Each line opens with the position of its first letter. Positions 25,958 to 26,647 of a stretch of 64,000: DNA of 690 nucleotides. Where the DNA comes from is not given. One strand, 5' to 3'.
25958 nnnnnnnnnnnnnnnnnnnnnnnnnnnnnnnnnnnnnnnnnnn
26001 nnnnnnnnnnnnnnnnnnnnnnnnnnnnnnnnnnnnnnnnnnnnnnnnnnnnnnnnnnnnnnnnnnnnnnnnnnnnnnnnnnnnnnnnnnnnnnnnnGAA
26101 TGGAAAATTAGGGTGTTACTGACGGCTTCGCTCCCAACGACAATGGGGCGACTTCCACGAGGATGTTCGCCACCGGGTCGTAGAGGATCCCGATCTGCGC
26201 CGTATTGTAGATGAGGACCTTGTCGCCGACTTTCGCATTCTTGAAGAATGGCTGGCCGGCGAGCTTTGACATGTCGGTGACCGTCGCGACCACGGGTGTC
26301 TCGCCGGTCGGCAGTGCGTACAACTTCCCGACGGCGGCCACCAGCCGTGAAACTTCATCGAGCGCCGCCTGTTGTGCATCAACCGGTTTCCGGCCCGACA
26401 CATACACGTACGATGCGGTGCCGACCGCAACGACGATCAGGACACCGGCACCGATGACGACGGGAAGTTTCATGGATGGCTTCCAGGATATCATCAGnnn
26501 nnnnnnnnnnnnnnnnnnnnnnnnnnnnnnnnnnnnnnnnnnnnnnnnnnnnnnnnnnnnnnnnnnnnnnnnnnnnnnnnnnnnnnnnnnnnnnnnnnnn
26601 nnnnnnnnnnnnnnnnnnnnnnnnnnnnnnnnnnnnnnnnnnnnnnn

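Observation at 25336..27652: DsbA-hypothetical-VKOR-DsbA oxidative-folding cassette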

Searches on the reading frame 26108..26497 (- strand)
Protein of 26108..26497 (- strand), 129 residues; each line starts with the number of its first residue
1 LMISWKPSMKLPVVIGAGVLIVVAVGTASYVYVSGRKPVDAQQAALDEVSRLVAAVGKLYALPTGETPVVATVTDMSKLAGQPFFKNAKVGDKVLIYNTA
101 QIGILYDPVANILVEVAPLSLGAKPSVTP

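Call 3: search_protein_families(library=pfam, proteins=[window:26108-26497:-], max_evalue=0.01)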
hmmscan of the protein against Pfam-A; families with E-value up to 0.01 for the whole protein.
window:26108-26497:- (129 aa): 0 families

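Call 5: find_homologous_proteins(query=window:26108-26494:-, max_evalue=0.001)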
Query window:26108-26494:- (128 aa): 62 proteins with E <= 0.001 among 163 candidates.
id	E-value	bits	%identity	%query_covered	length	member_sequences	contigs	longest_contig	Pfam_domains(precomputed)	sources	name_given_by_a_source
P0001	3.2e-67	242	100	95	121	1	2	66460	-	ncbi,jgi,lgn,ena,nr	ncbi:MAG TPA: hypothetical protein VMU12_00565 [Candidatus Paceibacterota bacterium]|nr:hypothetical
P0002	2.3e-45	171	71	94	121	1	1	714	-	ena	-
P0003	3.7e-42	161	66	94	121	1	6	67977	-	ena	-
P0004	2.9e-41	158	66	100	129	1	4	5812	-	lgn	-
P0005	5.4e-39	151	71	85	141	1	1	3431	-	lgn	-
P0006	4.6e-29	119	58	78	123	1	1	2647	-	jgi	jgi:hypothetical protein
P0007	2.6e-28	116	58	77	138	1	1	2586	-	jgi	jgi:hypothetical protein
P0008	2.2e-27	113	69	65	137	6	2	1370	-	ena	-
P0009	1.4e-26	111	56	81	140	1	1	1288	-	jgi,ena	-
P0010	1.4e-25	108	62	66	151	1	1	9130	-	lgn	-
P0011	1.7e-25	107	53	91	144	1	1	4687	-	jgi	jgi:hypothetical protein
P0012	2.5e-25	107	55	84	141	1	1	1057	-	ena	-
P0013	3.2e-25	106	53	90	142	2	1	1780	-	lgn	-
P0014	3.9e-25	106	52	93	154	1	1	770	-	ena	-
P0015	2.3e-24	104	50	84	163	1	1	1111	-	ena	-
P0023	1.5e-22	98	49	78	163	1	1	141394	-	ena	-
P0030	5.4e-21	93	49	81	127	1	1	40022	-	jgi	-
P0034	1.4e-20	91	59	64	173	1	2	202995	-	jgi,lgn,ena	jgi:hypothetical protein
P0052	3.0e-18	84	46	80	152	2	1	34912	-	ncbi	-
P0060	3.1e-13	68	54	61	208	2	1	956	PF13399.12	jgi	jgi:hypothetical protein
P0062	1.3e-6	46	63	34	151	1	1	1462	PF13399.12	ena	-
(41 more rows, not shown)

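Call 8: find_encoding_contigs(protein=P0003, flank=5000, max_places=2)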
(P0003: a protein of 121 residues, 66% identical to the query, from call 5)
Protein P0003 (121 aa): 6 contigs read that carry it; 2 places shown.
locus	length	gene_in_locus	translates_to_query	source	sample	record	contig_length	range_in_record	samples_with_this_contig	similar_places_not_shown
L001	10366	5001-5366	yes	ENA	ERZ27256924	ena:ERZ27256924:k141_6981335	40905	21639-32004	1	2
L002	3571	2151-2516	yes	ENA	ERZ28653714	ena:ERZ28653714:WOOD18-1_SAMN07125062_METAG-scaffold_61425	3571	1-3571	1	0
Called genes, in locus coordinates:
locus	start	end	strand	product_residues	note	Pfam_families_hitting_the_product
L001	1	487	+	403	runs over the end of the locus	PF00989:PAS, PF08448:PAS_4, PF12860:PAS_7, PF13426:PAS_9, PF00512:HisKA, PF02518:HATPase_c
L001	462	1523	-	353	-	PF01594:AI-2E_transport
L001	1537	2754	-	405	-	PF13660:DUF4147, PF05161:MOFRL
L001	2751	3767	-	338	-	PF00389:2-Hacid_dh, PF02826:2-Hacid_dh_C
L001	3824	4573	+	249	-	PF13462:Thioredoxin_4, PF01323:DSBA, PF13743:Thioredoxin_5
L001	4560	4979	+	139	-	PF07884:VKOR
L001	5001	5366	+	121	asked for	-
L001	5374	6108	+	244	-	PF13098:Thioredoxin_2, PF13462:Thioredoxin_4, PF01323:DSBA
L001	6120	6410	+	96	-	-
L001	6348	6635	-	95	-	-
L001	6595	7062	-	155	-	-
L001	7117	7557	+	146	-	-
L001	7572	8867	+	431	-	PF23203:KIF21A (weak), PF24161:CCDC39 (faint), PF13406:SLT_2 (weak)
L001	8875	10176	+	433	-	-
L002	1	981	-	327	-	?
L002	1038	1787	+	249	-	PF13462:Thioredoxin_4, PF01323:DSBA, PF13743:Thioredoxin_5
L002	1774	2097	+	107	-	-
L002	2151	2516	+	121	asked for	-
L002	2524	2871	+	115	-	PF13462:Thioredoxin_4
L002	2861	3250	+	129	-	PF01323:DSBA, PF13462:Thioredoxin_4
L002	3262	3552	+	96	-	-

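Call 9: find_encoding_contigs(protein=P0023, flank=5000, max_places=2)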
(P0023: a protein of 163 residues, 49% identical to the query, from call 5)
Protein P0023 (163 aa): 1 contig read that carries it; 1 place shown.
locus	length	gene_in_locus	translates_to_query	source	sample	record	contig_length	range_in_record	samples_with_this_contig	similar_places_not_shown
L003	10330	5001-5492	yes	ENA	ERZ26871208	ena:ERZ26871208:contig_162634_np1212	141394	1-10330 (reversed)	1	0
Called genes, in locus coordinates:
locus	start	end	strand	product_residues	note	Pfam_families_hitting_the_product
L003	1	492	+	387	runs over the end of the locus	PF07497:Rho_RNA_bind, PF00006:ATP-synt_ab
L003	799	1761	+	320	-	PF23577:LysM_RLK (faint), PF01476:LysM, PF23473:LysM3_LYK4_5 (weak), PF01476:LysM, PF01551:Peptidase_M23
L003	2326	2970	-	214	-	PF00702:Hydrolase, PF13419:HAD_2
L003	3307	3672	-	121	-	-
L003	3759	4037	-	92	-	PF12728:HTH_17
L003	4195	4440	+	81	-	-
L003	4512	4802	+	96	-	-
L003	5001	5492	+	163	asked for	-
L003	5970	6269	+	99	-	PF13451:zf_Tbcl, PF23477:zf_Tbcl_2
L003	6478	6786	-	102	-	-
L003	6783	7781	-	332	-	PF00515:TPR_1 (faint), PF07719:TPR_2 (faint), PF13414:TPR_11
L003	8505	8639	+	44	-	-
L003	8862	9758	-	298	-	-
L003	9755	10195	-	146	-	-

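Call 10: find_encoding_contigs(protein=P0034, flank=5000, max_places=2)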
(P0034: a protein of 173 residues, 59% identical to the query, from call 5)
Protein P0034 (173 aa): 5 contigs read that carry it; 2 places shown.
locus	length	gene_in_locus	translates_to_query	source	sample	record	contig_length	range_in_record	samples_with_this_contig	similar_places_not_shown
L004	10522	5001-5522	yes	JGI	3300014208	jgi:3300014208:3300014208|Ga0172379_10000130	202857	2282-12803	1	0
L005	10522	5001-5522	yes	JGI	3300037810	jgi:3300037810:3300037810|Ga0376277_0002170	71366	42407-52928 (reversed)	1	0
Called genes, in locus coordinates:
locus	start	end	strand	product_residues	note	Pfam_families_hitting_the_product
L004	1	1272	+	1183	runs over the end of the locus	?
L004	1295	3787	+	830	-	-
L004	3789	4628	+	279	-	PF26549:Tricorn_N (weak)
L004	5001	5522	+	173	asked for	-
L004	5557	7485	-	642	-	PF07719:TPR_2 (faint), PF13181:TPR_8 (faint), PF13431:TPR_17 (faint), PF13176:TPR_7 (faint), PF00515:TPR_1 (faint), PF13414:TPR_11 (weak), PF14559:TPR_19 (weak), PF13414:TPR_11 (weak), +2 more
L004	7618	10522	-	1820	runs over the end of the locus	-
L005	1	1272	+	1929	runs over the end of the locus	-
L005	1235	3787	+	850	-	-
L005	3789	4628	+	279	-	PF26549:Tricorn_N (weak)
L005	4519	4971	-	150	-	-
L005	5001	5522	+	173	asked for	-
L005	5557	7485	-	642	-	PF07719:TPR_2 (faint), PF13181:TPR_8 (faint), PF13431:TPR_17 (faint), PF13176:TPR_7 (faint), PF00515:TPR_1 (faint), PF13414:TPR_11 (weak), PF14559:TPR_19 (weak), PF13414:TPR_11 (weak), +2 more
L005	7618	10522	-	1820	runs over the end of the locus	-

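Call 12: find_encoding_contigs(protein=P0030, flank=4000, max_places=1)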
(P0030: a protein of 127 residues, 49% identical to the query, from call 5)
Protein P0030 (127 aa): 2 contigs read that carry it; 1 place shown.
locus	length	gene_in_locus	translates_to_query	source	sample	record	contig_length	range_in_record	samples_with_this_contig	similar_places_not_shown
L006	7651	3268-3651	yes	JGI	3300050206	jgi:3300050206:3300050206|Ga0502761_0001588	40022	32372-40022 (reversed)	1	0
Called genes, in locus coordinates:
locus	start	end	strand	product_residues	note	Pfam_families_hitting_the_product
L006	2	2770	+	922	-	?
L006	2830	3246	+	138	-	-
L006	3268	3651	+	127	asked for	-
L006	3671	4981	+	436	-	-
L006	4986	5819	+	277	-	-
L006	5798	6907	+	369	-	-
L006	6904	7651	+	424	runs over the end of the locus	PF00963:Cohesin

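Call 13: find_encoding_contigs(protein=P0052, flank=4000, max_places=1)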
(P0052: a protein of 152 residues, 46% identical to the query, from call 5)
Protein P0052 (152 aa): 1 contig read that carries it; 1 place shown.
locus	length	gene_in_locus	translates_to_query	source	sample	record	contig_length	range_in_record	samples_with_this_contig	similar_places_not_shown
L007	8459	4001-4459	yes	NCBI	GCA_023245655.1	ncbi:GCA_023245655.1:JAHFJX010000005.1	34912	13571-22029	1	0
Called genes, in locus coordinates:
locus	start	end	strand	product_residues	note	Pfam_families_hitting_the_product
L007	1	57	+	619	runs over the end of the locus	-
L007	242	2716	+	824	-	-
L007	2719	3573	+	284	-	-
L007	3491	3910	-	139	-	-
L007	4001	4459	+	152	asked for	-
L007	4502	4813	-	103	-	-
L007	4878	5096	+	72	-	PF12728:HTH_17, PF13411:MerR_1, PF00376:MerR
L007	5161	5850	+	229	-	PF00535:Glycos_transf_2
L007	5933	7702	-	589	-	-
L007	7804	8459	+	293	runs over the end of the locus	PF14402:7TM_transglut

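Call 14: find_encoding_contigs(protein=P0010, flank=4000, max_places=1)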
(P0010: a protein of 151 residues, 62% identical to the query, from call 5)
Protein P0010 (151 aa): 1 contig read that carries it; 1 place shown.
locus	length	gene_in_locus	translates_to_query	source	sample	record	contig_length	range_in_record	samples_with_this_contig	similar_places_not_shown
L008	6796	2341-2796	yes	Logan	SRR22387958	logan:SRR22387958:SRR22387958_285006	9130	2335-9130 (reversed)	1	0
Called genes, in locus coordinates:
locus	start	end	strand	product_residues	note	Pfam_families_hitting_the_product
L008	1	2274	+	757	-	?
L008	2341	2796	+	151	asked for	-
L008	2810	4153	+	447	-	-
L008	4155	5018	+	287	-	-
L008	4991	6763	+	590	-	PF19077:Big_13 (faint)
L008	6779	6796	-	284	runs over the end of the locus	PF00551:Formyl_trans_N, PF02911:Formyl_trans_C (weak)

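Call 22: find_related_loci(query=A2, collection=genome_contigs, flank=6000)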
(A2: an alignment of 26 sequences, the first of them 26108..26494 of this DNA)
Query A2 (128 aa) in genome_contigs; peptide patterns used: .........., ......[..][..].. (x = any residue, [..] = any of these).
484 stretches matched a pattern; 380 encode a relative of the query (tblastn E <= 1e-3); the best 80 are kept; 80 distinct loci.
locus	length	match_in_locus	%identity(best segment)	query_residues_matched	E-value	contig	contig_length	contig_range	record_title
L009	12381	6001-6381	50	11-128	1e-31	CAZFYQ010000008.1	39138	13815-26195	MAG TPA_asm: uncultured Gammaproteobacteria bacterium isolate SRP200132_co1_341 genome assembly, contig: NODE_1725_lengt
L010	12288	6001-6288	56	39-128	1e-31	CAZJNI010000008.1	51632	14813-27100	MAG TPA_asm: uncultured Gammaproteobacteria bacterium isolate binchicken_co38_1358 genome assembly, contig: NODE_1461_le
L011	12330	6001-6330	54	12-123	1e-31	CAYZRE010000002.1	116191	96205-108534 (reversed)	MAG TPA_asm: uncultured Candidatus Saccharibacteria bacterium isolate SRP136066_co1_227 genome assembly, contig: NODE_78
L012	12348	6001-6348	51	7-120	4e-30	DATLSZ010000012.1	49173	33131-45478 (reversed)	MAG TPA_asm: Candidatus Acidiferrales bacterium isolate SMAG_U13943 k141_293969, whole genome shotgun sequence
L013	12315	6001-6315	53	18-121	9e-30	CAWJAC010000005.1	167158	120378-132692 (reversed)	MAG: Candidatus Zambryskibacteria bacterium isolate MFD03726.bin.2.15 genome assembly, contig: contig_71664, whole genom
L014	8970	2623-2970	48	7-120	8e-30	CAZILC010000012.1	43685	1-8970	MAG TPA_asm: uncultured Gammaproteobacteria bacterium isolate SRP200132_co1_59 genome assembly, contig: NODE_1407_length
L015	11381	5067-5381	54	18-121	6e-29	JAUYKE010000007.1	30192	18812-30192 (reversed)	MAG: Candidatus Colwellbacteria bacterium isolate C24_metabat.bin.18 C24_k141_40198, whole genome shotgun sequence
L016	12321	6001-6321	53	20-124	1e-28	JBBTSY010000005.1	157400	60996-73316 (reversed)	MAG: Patescibacteria group bacterium isolate H41-bin026_1 H41_bin026_1_000000000005, whole genome shotgun sequence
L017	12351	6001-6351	47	10-122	8e-29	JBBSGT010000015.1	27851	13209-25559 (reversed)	MAG: Candidatus Levyibacteriota bacterium isolate LS2_sbin.47 LS2_sbin.47_K_216226_L_27851_cov_21.0056, whole genome sho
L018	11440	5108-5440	51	12-121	1e-28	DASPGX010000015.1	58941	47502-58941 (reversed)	MAG TPA_asm: Candidatus Paceibacterota bacterium isolate SMAG_U16462 k141_1453685, whole genome shotgun sequence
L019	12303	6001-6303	54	18-119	3e-28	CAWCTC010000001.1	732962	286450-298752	MAG: uncultured bacterium isolate MFD01476.bin.2.188 genome assembly, contig: contig_65275, whole genome shotgun sequenc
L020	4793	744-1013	55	33-123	4e-28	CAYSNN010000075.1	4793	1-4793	MAG TPA_asm: uncultured Gammaproteobacteria bacterium isolate binchicken_co251_42 genome assembly, contig: NODE_25668_le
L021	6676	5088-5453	44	2-122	2e-27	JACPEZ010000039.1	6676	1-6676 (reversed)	MAG: Candidatus Daviesbacteria bacterium isolate NC_groundwater_348_Ag_B-0.1um_41_18 GD18-4_B1_scaffold_782776, whole ge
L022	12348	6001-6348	47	6-119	2e-27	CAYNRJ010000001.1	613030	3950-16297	MAG TPA_asm: uncultured Candidatus Saccharibacteria bacterium isolate SRP292972_co1_88 genome assembly, contig: NODE_15_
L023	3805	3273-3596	53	19-121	3e-27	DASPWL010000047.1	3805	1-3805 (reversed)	MAG TPA_asm: Candidatus Paceibacterota bacterium isolate SMAG_U11540 k141_1580360, whole genome shotgun sequence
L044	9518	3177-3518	44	18-128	5e-26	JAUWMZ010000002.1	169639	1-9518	MAG: Candidatus Nealsonbacteria bacterium isolate CSMAG_2411 CSMAG_2411_k141_321674_length_169639_cov_23.9940, whole gen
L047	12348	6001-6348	51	7-120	7e-26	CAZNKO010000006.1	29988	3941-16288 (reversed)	MAG TPA_asm: uncultured Gammaproteobacteria bacterium isolate binchicken_co232_111 genome assembly, contig: NODE_2683_le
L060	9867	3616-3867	59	36-120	4e-25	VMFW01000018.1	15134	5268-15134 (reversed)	MAG: Parcubacteria group bacterium Gr01-1014_20 G01um101420_scaffold_1947, whole genome shotgun sequence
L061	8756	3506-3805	49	22-120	4e-25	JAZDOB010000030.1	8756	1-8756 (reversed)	MAG: Candidatus Zambryskibacteria bacterium isolate MEGAHIT-group-0.746 k141_1865356, whole genome shotgun sequence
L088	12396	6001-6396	43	17-128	2e-24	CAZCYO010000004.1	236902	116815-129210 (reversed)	MAG TPA_asm: uncultured Gammaproteobacteria bacterium isolate SRP278252_co1_715 genome assembly, contig: NODE_26_length_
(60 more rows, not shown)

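Call 27: predict_structure(alignment_id=A1)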
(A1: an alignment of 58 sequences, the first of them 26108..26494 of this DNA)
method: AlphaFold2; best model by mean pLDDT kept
length: 128 residues; sequences in the alignment: 58
mean_pLDDT: 85.6   pTM: 0.61
mean pLDDT of the five models: 85.6, 82.6, 78.2, 77.9, 75.2
residues with pLDDT >= 90: 73; 70-90: 33; 50-70: 21; < 50: 1
segments of 3 or more residues with pLDDT < 50: none
pLDDT, mean of each block of 10 residues (from residue 1): 57 85 82 70 89 96 94 95 96 96 97 92 60
secondary structure, 60 per line:
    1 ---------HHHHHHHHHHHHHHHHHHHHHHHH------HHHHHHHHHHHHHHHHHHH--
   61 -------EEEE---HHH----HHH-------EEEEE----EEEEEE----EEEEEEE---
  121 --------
elements in order: H10-33 H40-58 E68-71 E92-96 E101-106 E111-117

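Call 53: search_protein_families(library=ncbifam, proteins=[window:26108-26494:-], max_evalue=0.001)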
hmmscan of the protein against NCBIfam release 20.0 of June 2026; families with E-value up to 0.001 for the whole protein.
window:26108-26494:- (128 aa): 0 families
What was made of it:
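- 26108..26494 (-): Small Cys-free membrane-anchored protein (128 aa from the ATG at 26494, or 121 aa from the ATG at 26473). It has one TM helix and a ~75-aa conserved extracytoplasmic alpha+beta domain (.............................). It is probably a cell-envelope protein co-transcribed with the Dsb genes and not a redox component. No Pfam or NCBIfam match (calls 3, 53).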

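Call 64: fold_search(model_id=the predicted structure, library=pdb)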
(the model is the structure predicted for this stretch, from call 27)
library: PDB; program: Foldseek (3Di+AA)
matches with E <= 10: 595; with E <= 0.001: 0
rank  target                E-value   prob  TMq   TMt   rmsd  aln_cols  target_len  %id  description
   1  9iro_B                3.3e-01  0.25  0.26  0.26   7.5        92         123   14  Crystal structure of SeUGI and SAUDG (released 2025-07-16)
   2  6fh1_B                5.5e-01  0.28  0.24  0.11   6.8        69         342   12  Protein arginine kinase McsB in the apo state (released 2019-02-06)
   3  8wtc_A                6.3e-01  0.20  0.25  0.16   7.4        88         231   10  Crystal structure of McsB kinase domain complexed with McsA. (released 2024-05-08)
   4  5i4q_A                6.7e-01  0.28  0.24  0.33  12.9        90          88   14  Contact-dependent inhibition system from Escherichia coli NC101 - ternary CdiA/CdiI/EF-Tu complex (domains 2 and 3) (released 2017-06-28)
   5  5i4r_E                9.1e-01  0.23  0.24  0.34  12.9        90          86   14  Contact-dependent inhibition system from Escherichia coli NC101 - ternary CdiA/CdiI/EF-Tu complex (trypsin-modified) (released 2017-06-28)
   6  5i4r_A                9.1e-01  0.23  0.24  0.33  12.9        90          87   14  Contact-dependent inhibition system from Escherichia coli NC101 - ternary CdiA/CdiI/EF-Tu complex (trypsin-modified) (released 2017-06-28)
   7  8wtb_A                9.1e-01  0.16  0.24  0.15   7.3        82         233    8  Crystal structure of McsA/McsB complex truncated by chymotrypsin (released 2024-05-08)
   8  7mq8_SG               9.7e-01  0.14  0.24  0.09  18.1       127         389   10  Cryo-EM structure of the human SSU processome, state pre-A1 (released 2021-09-22)
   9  6fh3_A                1.0e+00  0.23  0.26  0.11   7.0        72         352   15  Protein arginine kinase McsB in the pArg-bound state (released 2019-02-27)
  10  8ey4_A                1.1e+00  0.44  0.26  0.36   6.8        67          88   13  Contact-dependent growth inhibition toxin-immunity protein complex from E. coli O32:H37 (released 2023-11-08)
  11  8afw_C                1.1e+00  0.44  0.25  0.11   3.1        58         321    9  Tube assembly of Atg18-WT (released 2023-11-01)
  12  6tv2_A                1.2e+00  0.38  0.19  0.07   1.5        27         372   15  Heme d1 biosynthesis associated Protein NirF (released 2020-04-22)
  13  8ge3_B                1.2e+00  0.09  0.21  0.09  19.6       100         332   12  CryoEM structure of beta-2-adrenergic receptor in complex with nucleotide-free Gs heterotrimer (#4 of 20) (released 2024-03-06)
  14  2ela_B                1.2e+00  0.08  0.17  0.16  10.3        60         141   13  Crystal Structure of the PTB domain of human APPL1 (released 2007-05-29)
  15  8gfv_B                1.2e+00  0.08  0.20  0.08  18.3        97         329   10  CryoEM structure of beta-2-adrenergic receptor in complex with GTP-bound Gs heterotrimer (transition intermediate #1 o (released 2024-03-06)
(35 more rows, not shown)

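Call 72: search_protein_representatives(alignment_id=A1)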
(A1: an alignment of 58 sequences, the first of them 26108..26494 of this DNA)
Query: 58 sequences, 157 profile positions. Proteins with E-value up to 0.001 (for the whole library): 6876; up to 1e-10: 6140; up to 1e-30: 2533. The best 150 are listed.
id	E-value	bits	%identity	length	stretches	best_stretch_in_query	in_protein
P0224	4.3e-54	198.6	-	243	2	49-132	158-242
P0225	4.3e-53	195.3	-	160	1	11-150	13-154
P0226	6.5e-52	191.5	-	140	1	2-139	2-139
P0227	7.1e-52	191.4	-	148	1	16-153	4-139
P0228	2.4e-51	189.6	-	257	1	8-147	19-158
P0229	5.1e-51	188.6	-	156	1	14-136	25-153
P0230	1.3e-50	187.2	-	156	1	6-144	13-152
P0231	2.1e-49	183.3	-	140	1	17-154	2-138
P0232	3.4e-49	182.7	-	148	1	14-134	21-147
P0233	5.0e-49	182.1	-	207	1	14-148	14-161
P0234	8.1e-49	181.4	-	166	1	14-137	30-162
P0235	8.7e-49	181.3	-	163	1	14-145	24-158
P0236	9.4e-49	181.2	-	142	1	17-140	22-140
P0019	1.0e-48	181.1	-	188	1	18-144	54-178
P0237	1.6e-48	180.5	-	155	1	17-148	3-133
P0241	2.8e-48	179.7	-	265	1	14-148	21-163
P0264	5.0e-47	175.6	-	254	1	7-144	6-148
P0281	4.2e-46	172.6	-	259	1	15-145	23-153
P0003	1.6e-45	170.8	-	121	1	20-136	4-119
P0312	5.2e-45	169.1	-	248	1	17-142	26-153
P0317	7.3e-45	168.6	-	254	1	14-144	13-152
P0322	1.3e-44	167.8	-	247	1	15-143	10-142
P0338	2.4e-44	166.9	-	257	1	19-140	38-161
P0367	7.0e-44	165.4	-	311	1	7-143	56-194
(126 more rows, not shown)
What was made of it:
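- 26108..26494 (-): 62 homologues were found, then 6,876 clusters at 50% identity (calls 5, 72).
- Its family has 6,876 clusters (call 72).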
